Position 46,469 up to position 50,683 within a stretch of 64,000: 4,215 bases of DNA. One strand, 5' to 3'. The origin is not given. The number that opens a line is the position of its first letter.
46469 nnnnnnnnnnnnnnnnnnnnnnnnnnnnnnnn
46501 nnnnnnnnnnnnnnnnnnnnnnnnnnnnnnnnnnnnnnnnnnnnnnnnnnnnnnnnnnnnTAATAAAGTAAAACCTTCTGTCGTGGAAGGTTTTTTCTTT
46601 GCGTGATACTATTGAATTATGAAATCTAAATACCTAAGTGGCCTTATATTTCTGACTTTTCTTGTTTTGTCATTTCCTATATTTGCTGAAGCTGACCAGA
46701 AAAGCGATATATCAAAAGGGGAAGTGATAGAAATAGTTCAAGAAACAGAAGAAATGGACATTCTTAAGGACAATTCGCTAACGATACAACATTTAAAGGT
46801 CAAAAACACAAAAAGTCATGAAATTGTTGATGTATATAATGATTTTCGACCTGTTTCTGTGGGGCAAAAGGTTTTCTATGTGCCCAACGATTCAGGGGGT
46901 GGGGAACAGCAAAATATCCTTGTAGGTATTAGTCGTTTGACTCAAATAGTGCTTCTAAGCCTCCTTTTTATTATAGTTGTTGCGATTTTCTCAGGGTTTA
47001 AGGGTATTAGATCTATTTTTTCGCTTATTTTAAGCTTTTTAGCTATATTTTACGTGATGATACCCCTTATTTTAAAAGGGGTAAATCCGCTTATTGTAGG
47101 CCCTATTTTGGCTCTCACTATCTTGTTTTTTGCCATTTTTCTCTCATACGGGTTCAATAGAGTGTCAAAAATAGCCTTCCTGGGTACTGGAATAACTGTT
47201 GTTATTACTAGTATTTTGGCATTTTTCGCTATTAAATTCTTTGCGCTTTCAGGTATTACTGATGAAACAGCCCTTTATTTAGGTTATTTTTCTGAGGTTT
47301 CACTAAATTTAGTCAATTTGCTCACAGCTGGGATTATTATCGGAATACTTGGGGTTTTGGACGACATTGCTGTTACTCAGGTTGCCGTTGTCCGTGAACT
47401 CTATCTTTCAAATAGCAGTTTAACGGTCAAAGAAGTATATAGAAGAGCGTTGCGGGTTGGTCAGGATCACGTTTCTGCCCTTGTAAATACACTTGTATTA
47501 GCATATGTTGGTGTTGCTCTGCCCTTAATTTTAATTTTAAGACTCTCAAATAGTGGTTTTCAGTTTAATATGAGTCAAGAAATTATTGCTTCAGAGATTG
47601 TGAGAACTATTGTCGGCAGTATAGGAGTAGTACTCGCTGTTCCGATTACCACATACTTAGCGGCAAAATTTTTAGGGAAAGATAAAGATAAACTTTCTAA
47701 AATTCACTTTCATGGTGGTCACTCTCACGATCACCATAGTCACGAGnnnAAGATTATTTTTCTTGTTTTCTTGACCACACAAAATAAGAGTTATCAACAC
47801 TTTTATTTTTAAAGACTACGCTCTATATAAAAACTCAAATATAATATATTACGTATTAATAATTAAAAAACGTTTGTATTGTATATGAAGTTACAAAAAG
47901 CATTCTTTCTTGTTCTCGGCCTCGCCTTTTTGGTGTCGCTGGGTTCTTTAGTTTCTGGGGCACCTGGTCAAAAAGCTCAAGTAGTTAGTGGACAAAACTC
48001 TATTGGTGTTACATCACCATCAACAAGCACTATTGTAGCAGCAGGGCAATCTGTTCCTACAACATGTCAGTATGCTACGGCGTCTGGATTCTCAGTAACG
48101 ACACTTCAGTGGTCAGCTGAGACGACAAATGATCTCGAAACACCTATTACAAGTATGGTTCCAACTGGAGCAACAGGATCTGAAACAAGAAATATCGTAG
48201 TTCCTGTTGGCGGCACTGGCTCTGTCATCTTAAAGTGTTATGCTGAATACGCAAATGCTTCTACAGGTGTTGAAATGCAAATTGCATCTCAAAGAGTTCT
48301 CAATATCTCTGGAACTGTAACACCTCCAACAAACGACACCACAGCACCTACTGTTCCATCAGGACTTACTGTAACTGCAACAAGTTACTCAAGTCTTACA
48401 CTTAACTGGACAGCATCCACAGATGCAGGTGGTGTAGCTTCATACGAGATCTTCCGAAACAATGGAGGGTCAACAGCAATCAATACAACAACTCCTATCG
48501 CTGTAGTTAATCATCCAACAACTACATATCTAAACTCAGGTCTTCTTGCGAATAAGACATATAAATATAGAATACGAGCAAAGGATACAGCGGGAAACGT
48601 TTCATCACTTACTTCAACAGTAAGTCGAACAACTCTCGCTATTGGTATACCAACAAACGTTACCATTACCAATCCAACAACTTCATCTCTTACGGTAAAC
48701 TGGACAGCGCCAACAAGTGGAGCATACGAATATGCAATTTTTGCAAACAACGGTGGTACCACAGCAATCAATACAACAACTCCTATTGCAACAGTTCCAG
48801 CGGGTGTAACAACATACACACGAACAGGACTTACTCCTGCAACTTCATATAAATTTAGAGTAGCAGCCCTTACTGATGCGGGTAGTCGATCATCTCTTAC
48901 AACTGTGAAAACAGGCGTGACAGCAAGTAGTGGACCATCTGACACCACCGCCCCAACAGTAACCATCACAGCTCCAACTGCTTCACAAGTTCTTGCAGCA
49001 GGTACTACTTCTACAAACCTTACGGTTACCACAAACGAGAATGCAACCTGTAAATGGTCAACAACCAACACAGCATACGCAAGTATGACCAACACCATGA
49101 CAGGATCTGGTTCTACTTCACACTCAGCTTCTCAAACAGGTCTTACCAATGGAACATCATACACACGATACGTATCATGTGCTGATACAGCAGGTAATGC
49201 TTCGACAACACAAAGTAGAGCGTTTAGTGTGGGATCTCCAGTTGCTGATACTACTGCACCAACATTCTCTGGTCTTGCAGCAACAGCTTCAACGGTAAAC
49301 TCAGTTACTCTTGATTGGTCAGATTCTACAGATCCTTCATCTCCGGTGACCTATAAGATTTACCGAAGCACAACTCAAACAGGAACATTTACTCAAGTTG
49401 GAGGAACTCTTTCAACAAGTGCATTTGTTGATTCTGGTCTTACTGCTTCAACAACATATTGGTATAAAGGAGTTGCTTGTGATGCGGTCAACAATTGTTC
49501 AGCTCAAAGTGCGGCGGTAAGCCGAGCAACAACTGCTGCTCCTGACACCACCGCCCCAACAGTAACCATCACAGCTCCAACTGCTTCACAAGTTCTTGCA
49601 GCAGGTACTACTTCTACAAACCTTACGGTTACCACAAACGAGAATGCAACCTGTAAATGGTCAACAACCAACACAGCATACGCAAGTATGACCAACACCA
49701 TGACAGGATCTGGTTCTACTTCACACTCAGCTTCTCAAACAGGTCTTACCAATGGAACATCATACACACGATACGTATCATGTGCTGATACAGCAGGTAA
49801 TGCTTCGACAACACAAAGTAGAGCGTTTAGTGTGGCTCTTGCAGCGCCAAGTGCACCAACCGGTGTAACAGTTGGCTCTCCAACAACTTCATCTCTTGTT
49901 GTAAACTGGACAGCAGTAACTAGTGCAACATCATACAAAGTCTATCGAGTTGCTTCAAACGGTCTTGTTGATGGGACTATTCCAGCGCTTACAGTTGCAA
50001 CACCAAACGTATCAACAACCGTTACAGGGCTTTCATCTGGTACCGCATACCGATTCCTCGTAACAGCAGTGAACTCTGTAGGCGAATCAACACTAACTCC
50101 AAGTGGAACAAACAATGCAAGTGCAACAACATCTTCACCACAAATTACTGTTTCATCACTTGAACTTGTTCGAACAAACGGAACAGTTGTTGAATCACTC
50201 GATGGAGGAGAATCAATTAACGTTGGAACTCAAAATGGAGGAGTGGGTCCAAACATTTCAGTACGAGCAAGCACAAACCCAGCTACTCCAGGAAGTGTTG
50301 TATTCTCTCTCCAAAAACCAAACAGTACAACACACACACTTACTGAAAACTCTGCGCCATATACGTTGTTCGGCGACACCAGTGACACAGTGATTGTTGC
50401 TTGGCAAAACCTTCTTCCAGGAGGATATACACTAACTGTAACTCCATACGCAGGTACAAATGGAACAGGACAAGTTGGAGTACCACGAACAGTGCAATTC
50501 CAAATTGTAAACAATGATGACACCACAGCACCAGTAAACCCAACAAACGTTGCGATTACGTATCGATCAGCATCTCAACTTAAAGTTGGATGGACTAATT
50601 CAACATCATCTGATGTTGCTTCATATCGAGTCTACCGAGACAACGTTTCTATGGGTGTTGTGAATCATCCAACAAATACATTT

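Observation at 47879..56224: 8.3-kb gene for a 2781-aa surface protein with three near-identical ~290-bp internal DNA repeats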

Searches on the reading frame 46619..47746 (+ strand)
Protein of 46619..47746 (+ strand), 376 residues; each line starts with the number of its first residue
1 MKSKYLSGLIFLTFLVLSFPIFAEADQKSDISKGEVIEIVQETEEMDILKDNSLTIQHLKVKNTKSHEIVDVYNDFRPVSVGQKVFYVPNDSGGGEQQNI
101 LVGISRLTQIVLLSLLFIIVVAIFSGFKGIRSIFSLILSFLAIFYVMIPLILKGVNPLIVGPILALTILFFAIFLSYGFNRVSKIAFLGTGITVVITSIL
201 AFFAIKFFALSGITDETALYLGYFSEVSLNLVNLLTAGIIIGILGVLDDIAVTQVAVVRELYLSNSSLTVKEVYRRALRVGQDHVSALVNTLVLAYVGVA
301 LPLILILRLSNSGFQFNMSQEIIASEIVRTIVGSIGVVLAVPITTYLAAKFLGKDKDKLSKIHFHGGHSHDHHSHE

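Call 16: search_protein_families(library=pfam, proteins=[window:46619-47746:+], max_evalue=0.001)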
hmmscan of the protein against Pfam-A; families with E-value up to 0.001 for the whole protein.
window:46619-47746:+ (376 aa): 1 family
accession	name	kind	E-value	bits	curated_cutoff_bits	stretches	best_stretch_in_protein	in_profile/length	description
PF07907.16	YibE_F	-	1.1e-63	215.4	27.2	1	110-349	1-240/241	YibE/F-like protein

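Call 83: find_encoding_contigs(protein=window:46619-47746:+, flank=10000, max_places=10)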
Protein window:46619-47746:+ (376 aa): 5 contigs read that carry it; 3 places shown.
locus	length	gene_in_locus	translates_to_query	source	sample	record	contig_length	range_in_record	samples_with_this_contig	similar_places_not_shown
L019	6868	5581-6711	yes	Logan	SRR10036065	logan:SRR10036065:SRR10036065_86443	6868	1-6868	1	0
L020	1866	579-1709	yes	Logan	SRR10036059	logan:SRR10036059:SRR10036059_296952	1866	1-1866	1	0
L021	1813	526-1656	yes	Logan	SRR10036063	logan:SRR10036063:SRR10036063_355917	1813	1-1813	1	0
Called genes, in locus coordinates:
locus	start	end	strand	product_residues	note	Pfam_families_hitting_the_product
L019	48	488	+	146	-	-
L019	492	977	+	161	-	-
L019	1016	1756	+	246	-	PF04402:SIMPL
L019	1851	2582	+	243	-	PF13739:PdaC (weak), PF11738:DUF3298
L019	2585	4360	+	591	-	PF00664:ABC_membrane, PF00005:ABC_tran, PF02463:SMC_N (faint)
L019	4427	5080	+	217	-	PF06736:TMEM175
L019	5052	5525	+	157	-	PF00578:AhpC-TSA, PF08534:Redoxin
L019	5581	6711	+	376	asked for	PF07907:YibE_F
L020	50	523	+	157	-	PF00578:AhpC-TSA, PF08534:Redoxin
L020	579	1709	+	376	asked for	PF07907:YibE_F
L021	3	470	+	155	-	?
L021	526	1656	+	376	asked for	PF07907:YibE_F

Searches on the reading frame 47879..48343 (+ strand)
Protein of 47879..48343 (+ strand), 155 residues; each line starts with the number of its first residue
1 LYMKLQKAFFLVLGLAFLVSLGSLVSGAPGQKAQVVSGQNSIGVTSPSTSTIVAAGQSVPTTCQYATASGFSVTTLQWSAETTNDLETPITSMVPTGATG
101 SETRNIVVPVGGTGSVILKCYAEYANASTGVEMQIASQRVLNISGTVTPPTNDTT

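Call 13: search_protein_families(library=pfam, proteins=[window:47879-48343:+], max_evalue=1)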
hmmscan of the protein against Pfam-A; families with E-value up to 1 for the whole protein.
seq(155 aa): 0 families

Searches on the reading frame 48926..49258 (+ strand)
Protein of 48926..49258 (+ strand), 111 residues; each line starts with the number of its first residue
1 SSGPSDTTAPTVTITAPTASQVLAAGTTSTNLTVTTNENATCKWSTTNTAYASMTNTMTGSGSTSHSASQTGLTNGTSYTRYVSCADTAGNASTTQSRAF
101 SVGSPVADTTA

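Call 13: search_protein_families(library=pfam, proteins=[window:48926-49258:+], max_evalue=1)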
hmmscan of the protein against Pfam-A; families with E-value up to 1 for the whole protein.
seq(111 aa): 3 families
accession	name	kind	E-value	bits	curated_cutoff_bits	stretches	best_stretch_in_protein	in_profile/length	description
PF20164.4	GspA_SrpA_N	-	0.0094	16.8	27.4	1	28-96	40-106/117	GspA/SrpA SigLec-like domain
PF12245.14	Big_3_2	-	0.023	15.3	23.3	1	26-101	46-119/122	Bacterial Ig-like domain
PF13750.12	Big_3_3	-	0.55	10.3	27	0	63-97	108-142/157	Bacterial Ig-like domain (group 3)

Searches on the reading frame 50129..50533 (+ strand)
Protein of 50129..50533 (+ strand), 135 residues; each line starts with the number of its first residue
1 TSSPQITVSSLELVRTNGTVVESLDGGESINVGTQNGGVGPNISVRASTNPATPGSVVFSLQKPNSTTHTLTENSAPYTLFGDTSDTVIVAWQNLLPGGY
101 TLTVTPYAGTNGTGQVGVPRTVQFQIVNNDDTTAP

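Call 13: search_protein_families(library=pfam, proteins=[window:50129-50533:+], max_evalue=1)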
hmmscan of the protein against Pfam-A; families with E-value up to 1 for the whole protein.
seq(135 aa): 1 family
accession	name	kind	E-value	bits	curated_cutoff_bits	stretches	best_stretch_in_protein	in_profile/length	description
PF24421.1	Ig_J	-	0.00079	19.9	29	1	84-127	63-102/104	Tip attachment protein J, Ig-like domain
